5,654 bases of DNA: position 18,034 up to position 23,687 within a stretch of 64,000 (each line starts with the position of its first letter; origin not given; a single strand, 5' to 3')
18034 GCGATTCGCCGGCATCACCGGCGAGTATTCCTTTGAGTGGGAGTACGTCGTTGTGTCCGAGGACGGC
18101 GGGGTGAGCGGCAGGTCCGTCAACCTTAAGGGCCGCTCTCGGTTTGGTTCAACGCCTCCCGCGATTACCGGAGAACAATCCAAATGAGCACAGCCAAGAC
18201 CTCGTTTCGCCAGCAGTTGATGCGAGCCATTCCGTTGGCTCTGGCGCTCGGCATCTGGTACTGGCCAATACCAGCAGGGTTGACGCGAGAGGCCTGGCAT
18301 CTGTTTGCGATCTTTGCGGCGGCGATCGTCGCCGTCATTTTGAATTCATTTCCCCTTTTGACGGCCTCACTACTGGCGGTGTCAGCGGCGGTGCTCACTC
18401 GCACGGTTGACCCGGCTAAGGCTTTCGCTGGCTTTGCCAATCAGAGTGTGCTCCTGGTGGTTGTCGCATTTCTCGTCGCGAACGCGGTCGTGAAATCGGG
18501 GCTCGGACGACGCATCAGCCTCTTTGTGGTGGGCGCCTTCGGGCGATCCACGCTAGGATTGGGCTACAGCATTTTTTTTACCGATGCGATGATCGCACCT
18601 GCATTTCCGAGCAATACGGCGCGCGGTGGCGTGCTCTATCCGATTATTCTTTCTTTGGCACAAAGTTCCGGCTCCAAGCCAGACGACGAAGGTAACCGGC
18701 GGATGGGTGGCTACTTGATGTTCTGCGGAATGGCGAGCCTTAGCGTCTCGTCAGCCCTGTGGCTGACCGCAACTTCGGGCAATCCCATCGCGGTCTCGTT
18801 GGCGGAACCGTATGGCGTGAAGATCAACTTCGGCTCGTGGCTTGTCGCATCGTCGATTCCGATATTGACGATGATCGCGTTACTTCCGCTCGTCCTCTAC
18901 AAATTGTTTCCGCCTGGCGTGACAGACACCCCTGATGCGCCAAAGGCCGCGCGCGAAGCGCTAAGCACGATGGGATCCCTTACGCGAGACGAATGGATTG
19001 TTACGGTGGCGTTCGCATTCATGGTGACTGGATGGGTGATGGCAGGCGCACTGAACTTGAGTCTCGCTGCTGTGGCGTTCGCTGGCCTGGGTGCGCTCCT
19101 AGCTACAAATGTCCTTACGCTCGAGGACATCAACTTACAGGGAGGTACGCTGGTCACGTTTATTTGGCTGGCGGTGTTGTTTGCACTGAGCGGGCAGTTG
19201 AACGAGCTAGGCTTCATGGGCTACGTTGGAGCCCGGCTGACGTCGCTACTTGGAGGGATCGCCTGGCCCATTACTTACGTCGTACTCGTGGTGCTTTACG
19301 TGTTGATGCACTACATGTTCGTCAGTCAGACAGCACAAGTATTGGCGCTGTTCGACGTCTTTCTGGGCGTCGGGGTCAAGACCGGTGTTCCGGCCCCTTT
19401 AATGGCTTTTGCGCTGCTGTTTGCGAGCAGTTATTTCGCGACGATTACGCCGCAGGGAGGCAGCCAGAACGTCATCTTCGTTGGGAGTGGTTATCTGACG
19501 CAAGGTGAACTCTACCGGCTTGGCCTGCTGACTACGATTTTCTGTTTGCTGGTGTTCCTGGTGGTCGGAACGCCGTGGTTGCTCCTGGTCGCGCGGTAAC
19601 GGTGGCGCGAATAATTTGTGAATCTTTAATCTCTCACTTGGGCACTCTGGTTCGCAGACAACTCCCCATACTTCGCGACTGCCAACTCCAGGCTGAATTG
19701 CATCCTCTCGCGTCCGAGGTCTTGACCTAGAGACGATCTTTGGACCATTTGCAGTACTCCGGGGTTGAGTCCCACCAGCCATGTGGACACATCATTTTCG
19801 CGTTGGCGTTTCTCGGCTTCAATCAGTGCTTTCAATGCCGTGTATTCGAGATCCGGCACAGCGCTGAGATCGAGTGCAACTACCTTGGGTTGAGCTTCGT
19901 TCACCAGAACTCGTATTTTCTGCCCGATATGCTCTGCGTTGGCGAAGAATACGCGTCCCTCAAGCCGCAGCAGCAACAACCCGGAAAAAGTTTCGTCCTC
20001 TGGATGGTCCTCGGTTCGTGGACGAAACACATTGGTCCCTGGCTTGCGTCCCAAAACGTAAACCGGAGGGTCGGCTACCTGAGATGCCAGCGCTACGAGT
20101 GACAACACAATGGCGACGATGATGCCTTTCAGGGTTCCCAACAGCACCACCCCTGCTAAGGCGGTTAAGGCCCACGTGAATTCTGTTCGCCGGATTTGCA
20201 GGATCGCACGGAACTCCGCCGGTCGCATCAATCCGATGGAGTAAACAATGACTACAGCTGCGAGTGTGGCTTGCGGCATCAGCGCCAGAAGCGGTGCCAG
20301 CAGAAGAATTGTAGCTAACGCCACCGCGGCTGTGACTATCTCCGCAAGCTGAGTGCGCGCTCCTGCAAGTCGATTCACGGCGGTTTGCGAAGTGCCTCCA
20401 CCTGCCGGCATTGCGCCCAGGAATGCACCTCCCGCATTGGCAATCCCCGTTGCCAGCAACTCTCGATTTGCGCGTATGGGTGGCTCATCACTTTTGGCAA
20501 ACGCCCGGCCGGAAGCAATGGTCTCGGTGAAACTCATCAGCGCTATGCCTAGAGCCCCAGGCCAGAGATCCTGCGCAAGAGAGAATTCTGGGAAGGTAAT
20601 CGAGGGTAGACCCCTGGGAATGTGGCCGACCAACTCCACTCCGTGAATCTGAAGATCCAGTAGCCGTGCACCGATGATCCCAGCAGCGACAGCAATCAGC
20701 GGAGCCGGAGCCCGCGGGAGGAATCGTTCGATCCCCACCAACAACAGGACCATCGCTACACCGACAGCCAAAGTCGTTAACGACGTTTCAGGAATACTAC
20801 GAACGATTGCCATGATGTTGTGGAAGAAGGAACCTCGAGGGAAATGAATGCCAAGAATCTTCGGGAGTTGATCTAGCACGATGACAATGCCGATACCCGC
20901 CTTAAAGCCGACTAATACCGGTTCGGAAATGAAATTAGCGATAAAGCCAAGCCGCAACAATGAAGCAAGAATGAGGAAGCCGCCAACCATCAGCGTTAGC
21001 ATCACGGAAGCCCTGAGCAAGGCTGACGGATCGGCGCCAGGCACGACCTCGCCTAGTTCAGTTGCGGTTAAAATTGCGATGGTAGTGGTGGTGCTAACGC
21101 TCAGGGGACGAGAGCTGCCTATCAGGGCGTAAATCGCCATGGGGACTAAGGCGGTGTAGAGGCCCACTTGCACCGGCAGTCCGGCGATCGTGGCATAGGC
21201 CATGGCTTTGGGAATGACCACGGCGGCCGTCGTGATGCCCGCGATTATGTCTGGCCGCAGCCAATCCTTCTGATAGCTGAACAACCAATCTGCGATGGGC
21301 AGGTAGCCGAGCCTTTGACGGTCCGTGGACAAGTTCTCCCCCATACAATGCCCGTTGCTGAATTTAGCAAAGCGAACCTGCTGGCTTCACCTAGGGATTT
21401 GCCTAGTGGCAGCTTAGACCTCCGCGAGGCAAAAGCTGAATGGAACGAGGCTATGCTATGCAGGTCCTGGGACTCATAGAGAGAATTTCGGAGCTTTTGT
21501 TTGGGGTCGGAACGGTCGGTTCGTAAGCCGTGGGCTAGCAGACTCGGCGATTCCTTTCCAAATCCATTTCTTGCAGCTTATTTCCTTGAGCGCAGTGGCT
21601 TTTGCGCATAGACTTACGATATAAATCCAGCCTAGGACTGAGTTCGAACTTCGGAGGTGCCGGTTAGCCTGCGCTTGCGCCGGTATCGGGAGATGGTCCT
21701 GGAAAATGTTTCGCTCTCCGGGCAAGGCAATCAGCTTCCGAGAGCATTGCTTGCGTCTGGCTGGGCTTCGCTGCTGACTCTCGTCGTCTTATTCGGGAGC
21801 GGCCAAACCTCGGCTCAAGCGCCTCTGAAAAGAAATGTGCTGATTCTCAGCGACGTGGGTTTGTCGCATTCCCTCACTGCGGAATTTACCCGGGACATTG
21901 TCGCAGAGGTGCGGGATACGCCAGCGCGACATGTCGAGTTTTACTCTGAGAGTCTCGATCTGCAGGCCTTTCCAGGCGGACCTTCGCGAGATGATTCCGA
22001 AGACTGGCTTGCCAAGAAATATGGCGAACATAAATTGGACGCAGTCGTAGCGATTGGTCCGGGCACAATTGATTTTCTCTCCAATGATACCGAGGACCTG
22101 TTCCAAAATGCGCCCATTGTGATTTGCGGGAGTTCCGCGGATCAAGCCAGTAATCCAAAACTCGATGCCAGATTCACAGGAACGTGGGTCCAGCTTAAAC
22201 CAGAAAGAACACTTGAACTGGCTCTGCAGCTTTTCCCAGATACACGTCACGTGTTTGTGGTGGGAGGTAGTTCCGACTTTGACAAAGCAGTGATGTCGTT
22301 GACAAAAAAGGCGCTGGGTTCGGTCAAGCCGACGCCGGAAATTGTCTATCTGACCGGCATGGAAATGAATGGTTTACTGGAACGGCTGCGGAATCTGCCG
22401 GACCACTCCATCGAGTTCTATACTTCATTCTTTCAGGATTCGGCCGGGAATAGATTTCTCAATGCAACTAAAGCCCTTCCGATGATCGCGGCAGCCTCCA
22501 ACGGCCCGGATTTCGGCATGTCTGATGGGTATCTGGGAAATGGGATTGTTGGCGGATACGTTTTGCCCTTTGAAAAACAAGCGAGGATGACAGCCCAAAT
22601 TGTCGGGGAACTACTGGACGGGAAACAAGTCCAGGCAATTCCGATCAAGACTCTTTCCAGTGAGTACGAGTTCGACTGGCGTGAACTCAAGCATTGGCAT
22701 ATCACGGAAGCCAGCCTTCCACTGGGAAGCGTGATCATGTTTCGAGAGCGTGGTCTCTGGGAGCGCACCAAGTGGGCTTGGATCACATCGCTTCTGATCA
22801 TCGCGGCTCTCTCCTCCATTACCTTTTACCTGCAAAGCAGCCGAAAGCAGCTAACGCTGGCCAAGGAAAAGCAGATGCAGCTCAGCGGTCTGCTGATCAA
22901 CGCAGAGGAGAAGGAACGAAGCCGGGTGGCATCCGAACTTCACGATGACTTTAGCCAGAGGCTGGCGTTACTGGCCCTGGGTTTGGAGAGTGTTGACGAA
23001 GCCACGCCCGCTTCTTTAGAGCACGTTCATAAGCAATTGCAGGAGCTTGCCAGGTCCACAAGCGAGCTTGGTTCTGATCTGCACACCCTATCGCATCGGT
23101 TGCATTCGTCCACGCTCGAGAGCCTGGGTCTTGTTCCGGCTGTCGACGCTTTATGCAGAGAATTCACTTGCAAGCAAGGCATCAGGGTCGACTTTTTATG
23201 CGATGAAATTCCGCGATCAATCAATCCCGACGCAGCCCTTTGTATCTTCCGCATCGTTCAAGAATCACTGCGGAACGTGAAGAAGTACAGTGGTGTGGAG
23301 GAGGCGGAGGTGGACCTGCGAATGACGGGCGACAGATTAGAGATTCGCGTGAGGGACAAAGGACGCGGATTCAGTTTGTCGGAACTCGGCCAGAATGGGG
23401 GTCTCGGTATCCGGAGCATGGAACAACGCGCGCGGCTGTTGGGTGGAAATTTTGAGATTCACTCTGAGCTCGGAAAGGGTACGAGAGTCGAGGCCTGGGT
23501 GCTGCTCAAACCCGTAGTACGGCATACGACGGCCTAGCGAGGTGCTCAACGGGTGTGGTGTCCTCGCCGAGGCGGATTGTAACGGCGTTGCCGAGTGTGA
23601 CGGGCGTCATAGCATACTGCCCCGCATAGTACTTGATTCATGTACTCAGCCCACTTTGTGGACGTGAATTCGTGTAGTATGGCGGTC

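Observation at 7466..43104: Twelve copies of a 20-bp palindrome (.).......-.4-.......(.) define a putative island-wide regulon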

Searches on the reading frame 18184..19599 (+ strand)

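Call 8: search_protein_families(library=pfam, proteins=[window:18184-19599:+])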
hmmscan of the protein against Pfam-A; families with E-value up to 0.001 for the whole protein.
window:18184-19599:+ (471 aa): 2 families
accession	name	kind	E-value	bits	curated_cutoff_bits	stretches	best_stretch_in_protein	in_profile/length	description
PF00939.25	Na_sulph_symp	-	9.7e-113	378.1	27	1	13-468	6-469/472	Sodium:sulfate symporter transmembrane region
PF03600.22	CitMHS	-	8.3e-19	68.3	31.9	2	48-288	1-217/336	Citrate transporter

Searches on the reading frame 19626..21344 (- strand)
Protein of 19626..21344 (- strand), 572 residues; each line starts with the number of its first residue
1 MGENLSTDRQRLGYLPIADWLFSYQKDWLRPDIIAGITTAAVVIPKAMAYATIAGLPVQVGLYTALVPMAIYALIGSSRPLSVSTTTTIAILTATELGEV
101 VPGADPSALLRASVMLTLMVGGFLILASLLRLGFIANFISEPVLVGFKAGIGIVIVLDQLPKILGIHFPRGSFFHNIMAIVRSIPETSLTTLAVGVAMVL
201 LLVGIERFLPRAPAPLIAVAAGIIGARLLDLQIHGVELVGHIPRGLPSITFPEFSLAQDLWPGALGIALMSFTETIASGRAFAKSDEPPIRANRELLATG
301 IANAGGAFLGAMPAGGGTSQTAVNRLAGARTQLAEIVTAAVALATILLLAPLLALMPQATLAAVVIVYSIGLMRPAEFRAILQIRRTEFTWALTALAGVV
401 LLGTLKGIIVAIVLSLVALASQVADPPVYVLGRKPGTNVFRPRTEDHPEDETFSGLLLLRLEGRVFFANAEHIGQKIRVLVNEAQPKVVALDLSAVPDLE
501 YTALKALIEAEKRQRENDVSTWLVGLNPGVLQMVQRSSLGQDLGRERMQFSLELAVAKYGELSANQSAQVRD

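Call 8: search_protein_families(library=pfam, proteins=[window:19626-21344:-])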
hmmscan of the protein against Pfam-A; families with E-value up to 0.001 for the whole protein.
window:19626-21344:- (572 aa): 3 families
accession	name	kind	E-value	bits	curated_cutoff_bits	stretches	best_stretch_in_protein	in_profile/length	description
PF00916.26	Sulfate_transp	-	8.1e-91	305.1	23.2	1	29-391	1-376/380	Sulfate permease family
PF01740.26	STAS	-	1.7e-14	53.9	22.6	1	448-541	2-95/106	STAS domain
PF13466.11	STAS_2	-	4.4e-06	27.2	29.2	1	459-539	1-79/80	STAS domain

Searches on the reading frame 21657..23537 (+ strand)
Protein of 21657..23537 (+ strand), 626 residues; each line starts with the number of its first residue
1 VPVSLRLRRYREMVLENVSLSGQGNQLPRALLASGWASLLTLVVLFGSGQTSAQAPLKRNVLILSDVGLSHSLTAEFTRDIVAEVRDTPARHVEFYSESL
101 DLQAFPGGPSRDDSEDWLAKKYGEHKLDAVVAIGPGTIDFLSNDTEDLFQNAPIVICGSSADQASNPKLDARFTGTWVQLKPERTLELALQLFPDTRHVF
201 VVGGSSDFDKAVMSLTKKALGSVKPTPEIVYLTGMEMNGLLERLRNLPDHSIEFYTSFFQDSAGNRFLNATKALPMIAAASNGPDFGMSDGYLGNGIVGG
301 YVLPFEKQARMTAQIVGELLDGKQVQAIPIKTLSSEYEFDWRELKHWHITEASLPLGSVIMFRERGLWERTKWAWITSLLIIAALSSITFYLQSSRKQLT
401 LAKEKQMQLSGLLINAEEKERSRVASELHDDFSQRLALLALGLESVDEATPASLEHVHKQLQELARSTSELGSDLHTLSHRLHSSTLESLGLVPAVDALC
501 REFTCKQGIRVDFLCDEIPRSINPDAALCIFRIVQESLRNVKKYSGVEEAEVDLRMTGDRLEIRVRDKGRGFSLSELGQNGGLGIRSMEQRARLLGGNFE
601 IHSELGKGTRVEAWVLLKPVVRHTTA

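Call 8: search_protein_families(library=pfam, proteins=[window:21657-23537:+])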
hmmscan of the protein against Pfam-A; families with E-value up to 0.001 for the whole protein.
window:21657-23537:+ (626 aa): 3 families
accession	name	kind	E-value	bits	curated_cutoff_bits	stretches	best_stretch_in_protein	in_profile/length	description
PF02518.31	HATPase_c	-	9.7e-11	42.5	26.4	1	530-617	6-109/111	Histidine kinase-, DNA gyrase B-, and HSP90-like ATPase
PF07730.19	HisKA_3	-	3e-09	37.7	24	1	420-486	1-67/68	Histidine kinase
PF04392.18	ABC_sub_bind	-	0.00045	20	25.9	1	119-335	53-264/293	ABC transporter substrate binding protein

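Call 41: search_protein_families(library=ncbifam, proteins=[window:21657-23537:+], max_evalue=0.00001)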
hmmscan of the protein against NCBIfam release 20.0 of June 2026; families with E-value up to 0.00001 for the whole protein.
window:21657-23537:+ (626 aa): 7 families
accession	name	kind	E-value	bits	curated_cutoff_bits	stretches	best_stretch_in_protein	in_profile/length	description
NF052443.1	SensHisKinMctS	equivalog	2.8e-37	128.1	700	1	391-614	221-445/457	two-component system sensor histidine kinase MctS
NF008649.0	PRK11644.1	equivalog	2e-25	89.5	408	1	397-612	280-491/499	signal transduction histidine-protein kinase/phosphatase UhpB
NF052531.1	Strep_LiaS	equivalog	3.9e-20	72.4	450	1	414-613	123-323/328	envelope stress sensor histidine kinase LiaS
NF007896.0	PRK10600.1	equivalog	5.1e-20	71.7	578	1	400-612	372-580/598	nitrate/nitrite two-component system sensor histidine kinase NarX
NF008184.0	PRK10935.1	equivalog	2.9e-15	55.9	553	1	419-612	362-554/565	nitrate/nitrite two-component system sensor histidine kinase NarQ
NF047322.1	HK_morpho_MacS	equivalog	9e-11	41.6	300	1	402-613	163-364/367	MacS family sensor histidine kinase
NF047786.1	his_kin_MadS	equivalog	3.8e-10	39.4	500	1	417-612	227-430/434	MadS family sensor histidine kinase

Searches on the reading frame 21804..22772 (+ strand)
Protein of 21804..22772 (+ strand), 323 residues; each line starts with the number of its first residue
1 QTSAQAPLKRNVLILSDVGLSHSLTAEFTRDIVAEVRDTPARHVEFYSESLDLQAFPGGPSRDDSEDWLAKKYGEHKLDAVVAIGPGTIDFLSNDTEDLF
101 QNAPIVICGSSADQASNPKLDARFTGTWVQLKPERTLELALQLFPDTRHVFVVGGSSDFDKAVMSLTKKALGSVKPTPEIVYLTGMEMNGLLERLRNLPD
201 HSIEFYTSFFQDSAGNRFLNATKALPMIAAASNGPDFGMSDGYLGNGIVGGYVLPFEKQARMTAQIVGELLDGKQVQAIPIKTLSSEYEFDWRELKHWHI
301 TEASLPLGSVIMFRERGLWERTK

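Call 49: search_solved_structures(query=window:21804-22772:+, max_evalue=0.01)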
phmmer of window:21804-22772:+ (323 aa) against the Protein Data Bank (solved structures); distinct sequences matched with E-value up to 0.01: 0.
